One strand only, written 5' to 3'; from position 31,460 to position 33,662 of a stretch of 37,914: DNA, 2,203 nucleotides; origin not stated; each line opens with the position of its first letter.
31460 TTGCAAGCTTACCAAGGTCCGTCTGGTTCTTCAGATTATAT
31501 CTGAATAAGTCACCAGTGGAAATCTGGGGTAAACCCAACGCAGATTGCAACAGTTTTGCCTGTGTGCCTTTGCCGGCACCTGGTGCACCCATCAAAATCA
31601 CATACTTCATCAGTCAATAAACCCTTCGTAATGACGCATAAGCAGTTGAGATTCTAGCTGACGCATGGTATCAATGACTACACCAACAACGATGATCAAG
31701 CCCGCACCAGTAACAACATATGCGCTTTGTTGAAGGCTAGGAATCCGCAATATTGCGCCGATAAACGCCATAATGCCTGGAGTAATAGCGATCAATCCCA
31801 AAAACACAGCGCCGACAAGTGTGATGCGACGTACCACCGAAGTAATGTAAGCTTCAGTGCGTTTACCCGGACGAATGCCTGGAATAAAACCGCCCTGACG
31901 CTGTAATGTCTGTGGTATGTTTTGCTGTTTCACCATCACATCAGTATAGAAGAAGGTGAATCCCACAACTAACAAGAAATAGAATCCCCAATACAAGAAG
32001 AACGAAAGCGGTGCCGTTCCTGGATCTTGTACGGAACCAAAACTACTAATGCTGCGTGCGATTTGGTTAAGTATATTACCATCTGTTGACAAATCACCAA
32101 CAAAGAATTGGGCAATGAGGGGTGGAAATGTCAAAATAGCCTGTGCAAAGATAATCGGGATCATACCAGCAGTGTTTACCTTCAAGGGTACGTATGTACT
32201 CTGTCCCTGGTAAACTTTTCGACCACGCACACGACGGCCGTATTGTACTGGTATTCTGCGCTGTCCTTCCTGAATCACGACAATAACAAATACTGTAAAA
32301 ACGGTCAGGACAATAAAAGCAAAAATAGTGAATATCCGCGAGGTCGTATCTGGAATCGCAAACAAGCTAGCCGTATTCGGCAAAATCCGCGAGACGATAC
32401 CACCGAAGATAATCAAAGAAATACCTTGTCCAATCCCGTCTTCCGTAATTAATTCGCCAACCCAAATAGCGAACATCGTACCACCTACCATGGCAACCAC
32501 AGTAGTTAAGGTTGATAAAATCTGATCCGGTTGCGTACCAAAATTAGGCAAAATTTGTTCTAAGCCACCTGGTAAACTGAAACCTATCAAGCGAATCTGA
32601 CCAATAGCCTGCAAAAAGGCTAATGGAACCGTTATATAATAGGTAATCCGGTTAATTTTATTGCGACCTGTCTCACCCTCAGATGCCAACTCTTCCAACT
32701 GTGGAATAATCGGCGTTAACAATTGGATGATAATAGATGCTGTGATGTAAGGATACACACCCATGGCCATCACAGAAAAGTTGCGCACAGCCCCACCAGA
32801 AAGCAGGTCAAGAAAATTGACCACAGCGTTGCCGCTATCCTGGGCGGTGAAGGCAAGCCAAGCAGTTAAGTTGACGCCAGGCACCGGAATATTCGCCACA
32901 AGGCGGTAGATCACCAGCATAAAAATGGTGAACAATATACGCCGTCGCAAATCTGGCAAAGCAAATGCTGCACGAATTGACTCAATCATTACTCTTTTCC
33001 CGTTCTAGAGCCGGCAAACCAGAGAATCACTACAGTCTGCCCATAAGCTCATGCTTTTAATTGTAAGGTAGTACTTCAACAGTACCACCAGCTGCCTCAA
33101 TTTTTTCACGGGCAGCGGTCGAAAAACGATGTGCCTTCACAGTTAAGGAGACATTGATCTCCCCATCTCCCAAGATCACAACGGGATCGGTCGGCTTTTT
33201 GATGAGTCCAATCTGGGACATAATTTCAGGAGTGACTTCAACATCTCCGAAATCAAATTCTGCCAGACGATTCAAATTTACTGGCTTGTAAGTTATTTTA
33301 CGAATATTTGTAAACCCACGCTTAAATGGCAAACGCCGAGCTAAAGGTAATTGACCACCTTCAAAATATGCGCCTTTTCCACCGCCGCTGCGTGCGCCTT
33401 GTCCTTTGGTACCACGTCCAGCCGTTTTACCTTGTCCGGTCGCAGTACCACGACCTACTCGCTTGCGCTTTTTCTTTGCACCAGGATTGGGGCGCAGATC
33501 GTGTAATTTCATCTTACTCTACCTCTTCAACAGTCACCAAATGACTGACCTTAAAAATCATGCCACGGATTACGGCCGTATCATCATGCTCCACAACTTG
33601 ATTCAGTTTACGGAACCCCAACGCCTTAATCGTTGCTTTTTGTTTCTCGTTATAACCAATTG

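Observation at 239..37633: HIP-like element: the palindromic octamer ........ is iterated at least 47 times, far above chance, inside genes in every reading phase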

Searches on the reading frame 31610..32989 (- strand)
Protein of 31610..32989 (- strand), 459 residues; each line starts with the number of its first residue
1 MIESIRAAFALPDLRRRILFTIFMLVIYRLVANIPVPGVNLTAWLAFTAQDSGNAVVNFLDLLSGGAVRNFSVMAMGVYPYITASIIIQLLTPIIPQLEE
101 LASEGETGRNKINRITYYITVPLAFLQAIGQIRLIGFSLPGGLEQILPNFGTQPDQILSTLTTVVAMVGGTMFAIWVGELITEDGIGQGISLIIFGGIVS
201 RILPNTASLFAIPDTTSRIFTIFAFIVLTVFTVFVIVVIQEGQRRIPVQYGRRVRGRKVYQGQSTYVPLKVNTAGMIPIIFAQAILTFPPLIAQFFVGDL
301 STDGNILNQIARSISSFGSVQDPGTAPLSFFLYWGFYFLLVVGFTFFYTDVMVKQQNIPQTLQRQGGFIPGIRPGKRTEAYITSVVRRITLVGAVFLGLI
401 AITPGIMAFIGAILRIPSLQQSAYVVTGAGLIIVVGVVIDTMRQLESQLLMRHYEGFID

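Call 8: find_related_loci(query=window:31610-32989:-, collection=genome_contigs, flank=10000)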
Query window:31610-32989:- (459 aa) in genome_contigs; peptide patterns used: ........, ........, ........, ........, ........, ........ (x = any residue, [..] = any of these).
566 stretches matched a pattern; 422 encode a relative of the query (tblastn E <= 1e-3); the best 80 are kept; 80 distinct loci.
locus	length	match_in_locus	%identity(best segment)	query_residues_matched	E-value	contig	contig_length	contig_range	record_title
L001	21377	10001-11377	97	1-459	0e+0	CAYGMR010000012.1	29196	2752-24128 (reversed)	MAG TPA_asm: uncultured Ardenticatenaceae bacterium isolate ERP116193_co2_401 genome assembly, contig: NODE_4037_length_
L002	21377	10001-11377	89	1-459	0e+0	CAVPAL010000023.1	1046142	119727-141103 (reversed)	MAG: uncultured Chloroflexia bacterium isolate MFD09964.bin.1.113 genome assembly, contig: contig_6196, whole genome sho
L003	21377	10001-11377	88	1-459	0e+0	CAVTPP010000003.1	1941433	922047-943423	MAG: uncultured Chloroflexia bacterium isolate MFD03804.bin.2.153 genome assembly, contig: contig_31412, whole genome sh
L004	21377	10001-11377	87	1-459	0e+0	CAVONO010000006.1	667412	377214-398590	MAG: uncultured Chloroflexia bacterium isolate MFD09779.bin.3.231 genome assembly, contig: contig_12876, whole genome sh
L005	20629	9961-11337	87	1-459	0e+0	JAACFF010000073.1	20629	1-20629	MAG: Chloroflexota bacterium isolate bin.33 scaffold_1208, whole genome shotgun sequence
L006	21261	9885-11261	84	1-459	0e+0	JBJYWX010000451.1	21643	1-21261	MAG: Candidatus Promineifilaceae bacterium isolate S0_2_050615r3r5_39 S0_2_050615r3r5_39_000000000451, whole genome shot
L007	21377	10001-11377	83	1-459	0e+0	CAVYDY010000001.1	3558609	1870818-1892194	MAG: uncultured Chloroflexia bacterium isolate MFD03804.bin.2.16 genome assembly, contig: contig_1187, whole genome shot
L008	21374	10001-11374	84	1-458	0e+0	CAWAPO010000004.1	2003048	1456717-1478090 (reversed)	MAG: uncultured Chloroflexia bacterium isolate MFD03804.bin.2.126 genome assembly, contig: contig_24291, whole genome sh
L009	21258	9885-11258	84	1-458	0e+0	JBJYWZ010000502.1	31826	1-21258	MAG: Candidatus Promineifilaceae bacterium isolate S0_2_050615r3r5_28 S0_2_050615r3r5_28_000000000502, whole genome shot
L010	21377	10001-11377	86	1-459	0e+0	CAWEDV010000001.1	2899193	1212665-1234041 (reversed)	MAG: uncultured Chloroflexia bacterium isolate MFD03804.bin.1.278 genome assembly, contig: contig_14769, whole genome sh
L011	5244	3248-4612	80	1-458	0e+0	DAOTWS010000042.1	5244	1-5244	MAG TPA_asm: Anaerolineae bacterium isolate H16_161 k91_2474129, whole genome shotgun sequence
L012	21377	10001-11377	77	1-458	0e+0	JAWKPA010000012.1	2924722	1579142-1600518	MAG: Chloroflexota bacterium isolate BC3.16 BC3.16.fa-12, whole genome shotgun sequence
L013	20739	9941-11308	78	1-459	0e+0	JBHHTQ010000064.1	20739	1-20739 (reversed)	MAG: Anaerolineae bacterium isolate S.9.sp3_bin.44 NODE_341_length_20739_cov_7.954989, whole genome shotgun sequence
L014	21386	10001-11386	77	1-459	0e+0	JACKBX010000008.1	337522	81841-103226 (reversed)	MAG: Ardenticatenaceae bacterium isolate HK-STAS-CHLO-32 HK-STAS-CHLO-32_8, whole genome shotgun sequence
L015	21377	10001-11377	77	1-458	0e+0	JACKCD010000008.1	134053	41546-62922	MAG: Ardenticatenaceae bacterium isolate HK-STAS-CHLO-38 HK-STAS-CHLO-38_8, whole genome shotgun sequence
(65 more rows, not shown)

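Call 38: list_cluster_members(proteins=[window:31610-32989:-, window:18446-19111:-])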
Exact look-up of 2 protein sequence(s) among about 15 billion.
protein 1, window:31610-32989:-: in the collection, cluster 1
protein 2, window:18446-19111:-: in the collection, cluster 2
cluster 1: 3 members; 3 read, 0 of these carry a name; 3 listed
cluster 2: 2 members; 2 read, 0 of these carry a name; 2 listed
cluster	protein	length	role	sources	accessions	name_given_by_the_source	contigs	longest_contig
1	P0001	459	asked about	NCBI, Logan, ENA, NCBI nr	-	-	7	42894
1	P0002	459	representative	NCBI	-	-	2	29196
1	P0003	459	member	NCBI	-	-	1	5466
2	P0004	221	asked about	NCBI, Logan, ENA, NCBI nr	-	-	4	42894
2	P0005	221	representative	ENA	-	-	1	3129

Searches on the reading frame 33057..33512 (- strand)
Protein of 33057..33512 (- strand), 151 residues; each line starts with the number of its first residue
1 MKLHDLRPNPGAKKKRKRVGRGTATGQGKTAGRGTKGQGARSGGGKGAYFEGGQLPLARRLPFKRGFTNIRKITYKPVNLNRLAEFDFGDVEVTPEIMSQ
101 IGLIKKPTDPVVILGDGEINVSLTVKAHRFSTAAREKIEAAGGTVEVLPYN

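Call 55: search_protein_families(library=ncbifam, proteins=[window:33057-33512:-])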
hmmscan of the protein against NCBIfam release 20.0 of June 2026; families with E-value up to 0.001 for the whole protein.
window:33057-33512:- (151 aa): 2 families
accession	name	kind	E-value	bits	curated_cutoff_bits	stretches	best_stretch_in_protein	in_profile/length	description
TIGR01071.1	rplO_bact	equivalog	1.5e-45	154.6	77.95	1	2-146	1-144/144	50S ribosomal protein L15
NF003079.0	PRK04005.1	equivalog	1.5e-06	27.8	85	1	112-145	68-101/121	50S ribosomal protein L18e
